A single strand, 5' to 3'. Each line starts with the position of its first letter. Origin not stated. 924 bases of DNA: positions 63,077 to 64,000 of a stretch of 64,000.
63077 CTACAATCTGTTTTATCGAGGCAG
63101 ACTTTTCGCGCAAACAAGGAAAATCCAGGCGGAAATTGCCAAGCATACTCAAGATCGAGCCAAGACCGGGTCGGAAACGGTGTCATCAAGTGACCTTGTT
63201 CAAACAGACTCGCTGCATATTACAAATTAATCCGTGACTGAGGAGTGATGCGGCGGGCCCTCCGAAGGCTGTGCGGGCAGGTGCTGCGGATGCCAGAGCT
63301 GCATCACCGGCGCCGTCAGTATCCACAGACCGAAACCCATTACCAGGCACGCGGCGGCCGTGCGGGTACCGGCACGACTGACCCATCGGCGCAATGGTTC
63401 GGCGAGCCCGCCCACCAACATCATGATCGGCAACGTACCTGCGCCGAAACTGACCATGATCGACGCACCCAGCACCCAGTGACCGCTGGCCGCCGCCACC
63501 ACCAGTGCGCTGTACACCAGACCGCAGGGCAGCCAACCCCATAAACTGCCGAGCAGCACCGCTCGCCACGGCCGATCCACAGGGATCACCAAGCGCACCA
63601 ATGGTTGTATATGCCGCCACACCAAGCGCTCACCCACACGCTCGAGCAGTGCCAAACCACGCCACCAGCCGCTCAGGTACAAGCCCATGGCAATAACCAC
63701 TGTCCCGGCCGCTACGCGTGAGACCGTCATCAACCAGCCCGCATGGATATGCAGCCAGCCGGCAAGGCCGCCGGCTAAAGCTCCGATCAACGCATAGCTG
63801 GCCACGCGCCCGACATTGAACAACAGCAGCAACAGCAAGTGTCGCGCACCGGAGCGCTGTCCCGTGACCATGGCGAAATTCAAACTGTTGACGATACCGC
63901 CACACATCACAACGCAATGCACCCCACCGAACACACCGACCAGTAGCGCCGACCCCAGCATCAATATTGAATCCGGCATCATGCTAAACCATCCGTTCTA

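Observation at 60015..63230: Candidate undescribed lipidation system: Cys-containing membrane peptide, lipoprotein, Lgt paralogue and Tes-like radical SAM enzyme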

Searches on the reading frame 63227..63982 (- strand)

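Call 3: search_protein_families(library=pfam, proteins=[window:63227-63982:-], max_evalue=0.1)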
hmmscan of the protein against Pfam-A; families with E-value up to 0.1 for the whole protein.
window:63227-63982:- (251 aa): 1 family
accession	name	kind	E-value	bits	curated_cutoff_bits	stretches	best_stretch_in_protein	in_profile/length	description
PF13386.12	DsbD_2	-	1.9e-46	158.9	24.9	1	12-220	2-199/199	Cytochrome C biogenesis protein transmembrane region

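Call 4: search_protein_families(library=ncbifam, proteins=[window:63227-63982:-], max_evalue=0.1)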
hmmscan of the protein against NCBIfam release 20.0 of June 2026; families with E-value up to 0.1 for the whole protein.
window:63227-63982:- (251 aa): 0 families
